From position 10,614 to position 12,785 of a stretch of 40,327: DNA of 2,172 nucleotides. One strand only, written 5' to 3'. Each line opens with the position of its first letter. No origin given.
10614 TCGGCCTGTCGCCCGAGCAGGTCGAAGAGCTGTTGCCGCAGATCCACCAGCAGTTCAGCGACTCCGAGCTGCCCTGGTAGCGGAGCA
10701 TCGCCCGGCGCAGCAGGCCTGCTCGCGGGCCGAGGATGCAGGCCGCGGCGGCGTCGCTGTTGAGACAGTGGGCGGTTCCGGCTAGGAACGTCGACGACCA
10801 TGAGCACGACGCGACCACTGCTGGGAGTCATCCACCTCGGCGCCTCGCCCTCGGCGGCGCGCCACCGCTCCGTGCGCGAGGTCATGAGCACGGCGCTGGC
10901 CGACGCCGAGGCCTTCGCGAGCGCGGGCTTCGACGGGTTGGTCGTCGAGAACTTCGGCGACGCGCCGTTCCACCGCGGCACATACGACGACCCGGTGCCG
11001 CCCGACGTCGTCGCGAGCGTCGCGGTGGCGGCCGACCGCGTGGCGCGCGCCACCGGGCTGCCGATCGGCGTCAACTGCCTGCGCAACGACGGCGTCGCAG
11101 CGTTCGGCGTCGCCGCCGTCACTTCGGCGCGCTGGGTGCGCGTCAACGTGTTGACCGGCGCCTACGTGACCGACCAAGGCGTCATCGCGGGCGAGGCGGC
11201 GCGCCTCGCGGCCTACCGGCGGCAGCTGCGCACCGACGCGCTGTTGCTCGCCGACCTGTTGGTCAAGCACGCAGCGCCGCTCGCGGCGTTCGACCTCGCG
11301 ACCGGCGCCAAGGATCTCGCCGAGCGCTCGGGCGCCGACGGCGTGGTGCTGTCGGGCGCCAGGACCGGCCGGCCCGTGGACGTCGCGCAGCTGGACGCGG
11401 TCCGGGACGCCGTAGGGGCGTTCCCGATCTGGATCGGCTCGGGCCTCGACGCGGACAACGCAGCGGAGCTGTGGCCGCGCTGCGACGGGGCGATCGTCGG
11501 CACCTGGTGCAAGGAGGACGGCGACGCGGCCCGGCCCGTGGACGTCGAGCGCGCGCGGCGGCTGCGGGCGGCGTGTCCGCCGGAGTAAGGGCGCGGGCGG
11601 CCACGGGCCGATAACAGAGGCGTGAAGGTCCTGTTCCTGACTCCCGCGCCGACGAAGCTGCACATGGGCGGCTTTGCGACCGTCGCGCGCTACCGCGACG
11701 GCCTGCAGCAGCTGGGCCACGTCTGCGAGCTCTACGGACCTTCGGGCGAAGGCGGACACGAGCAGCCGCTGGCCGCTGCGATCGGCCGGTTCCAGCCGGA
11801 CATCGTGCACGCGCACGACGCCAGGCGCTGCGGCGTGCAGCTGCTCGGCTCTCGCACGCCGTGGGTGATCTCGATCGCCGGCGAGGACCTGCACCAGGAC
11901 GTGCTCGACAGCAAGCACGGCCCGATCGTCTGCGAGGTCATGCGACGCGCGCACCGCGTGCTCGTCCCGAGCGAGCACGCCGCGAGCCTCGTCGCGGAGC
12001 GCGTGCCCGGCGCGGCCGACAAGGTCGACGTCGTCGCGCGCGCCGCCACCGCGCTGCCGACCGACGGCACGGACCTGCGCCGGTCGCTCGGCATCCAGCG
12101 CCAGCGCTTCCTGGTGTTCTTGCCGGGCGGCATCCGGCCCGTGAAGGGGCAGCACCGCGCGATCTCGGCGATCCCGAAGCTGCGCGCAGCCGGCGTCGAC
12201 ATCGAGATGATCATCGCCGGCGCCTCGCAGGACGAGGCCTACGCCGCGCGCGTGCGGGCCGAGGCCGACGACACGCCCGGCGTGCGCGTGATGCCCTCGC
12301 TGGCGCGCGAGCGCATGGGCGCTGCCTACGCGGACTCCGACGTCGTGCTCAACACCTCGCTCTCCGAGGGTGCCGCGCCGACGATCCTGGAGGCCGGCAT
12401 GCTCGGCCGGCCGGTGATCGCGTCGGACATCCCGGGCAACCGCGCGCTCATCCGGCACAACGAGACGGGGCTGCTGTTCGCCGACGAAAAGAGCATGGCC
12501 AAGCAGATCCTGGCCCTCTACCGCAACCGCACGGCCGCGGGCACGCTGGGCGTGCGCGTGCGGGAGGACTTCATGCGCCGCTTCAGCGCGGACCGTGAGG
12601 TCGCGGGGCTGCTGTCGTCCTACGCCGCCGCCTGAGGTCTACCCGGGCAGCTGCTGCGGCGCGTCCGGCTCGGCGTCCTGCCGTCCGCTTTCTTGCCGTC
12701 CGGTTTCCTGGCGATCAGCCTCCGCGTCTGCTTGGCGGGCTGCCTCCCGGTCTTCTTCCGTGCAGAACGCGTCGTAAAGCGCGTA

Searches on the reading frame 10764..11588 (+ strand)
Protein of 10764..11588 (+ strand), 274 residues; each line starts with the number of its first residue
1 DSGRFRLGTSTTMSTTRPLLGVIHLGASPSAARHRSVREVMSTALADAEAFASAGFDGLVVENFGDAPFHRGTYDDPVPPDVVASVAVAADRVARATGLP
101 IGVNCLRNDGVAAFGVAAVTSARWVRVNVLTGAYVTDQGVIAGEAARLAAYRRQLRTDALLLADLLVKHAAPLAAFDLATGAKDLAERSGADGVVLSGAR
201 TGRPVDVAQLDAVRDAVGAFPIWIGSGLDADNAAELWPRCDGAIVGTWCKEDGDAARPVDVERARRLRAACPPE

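Call 33: search_protein_families(library=pfam, proteins=[window:10764-11588:+], max_evalue=0.0001)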
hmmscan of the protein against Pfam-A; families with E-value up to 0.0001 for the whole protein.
window:10764-11588:+ (274 aa): 1 family
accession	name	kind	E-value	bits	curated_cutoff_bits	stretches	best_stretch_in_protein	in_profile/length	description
PF03437.21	BtpA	-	2.9e-72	243.6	30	1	16-267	2-248/254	BtpA family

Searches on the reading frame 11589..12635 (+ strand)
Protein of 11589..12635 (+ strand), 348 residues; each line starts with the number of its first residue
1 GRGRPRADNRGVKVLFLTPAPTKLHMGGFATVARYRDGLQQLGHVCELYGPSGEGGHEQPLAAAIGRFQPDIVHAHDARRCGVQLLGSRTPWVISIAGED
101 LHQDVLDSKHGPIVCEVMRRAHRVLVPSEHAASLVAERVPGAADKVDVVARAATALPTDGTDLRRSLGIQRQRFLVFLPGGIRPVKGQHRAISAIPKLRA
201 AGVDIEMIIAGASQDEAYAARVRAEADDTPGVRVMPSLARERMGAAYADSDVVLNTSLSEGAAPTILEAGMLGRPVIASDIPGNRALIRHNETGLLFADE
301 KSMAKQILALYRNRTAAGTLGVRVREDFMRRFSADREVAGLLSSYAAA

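Call 80: search_protein_families(library=pfam, proteins=[window:11589-12635:+], max_evalue=0.0001)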
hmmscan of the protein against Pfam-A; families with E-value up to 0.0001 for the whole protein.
window:11589-12635:+ (348 aa): 6 families
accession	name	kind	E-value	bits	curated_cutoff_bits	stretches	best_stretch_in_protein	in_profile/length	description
PF13692.12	Glyco_trans_1_4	-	1.7e-23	83.9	27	1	177-313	5-142/142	Glycosyl transferases group 1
PF00534.26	Glycos_transf_1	-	4.6e-23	82.1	26.4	1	162-314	4-159/172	Glycosyl transferases group 1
PF13579.12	Glyco_trans_4_4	-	3.6e-08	34.3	29.7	1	9-150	16-156/158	Glycosyl transferase 4-like domain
PF13524.12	Glyco_trans_1_2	-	3.6e-08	33.9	25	1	206-342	16-143/144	Glycosyl transferase-like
PF13439.12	Glyco_transf_4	-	5.6e-08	33.4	28.5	1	59-150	62-163/170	Glycosyltransferase Family 4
PF20706.3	GT4-conflict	-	3e-07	30.2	26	1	166-291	191-323/385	Family 4 Glycosyltransferase in conflict systems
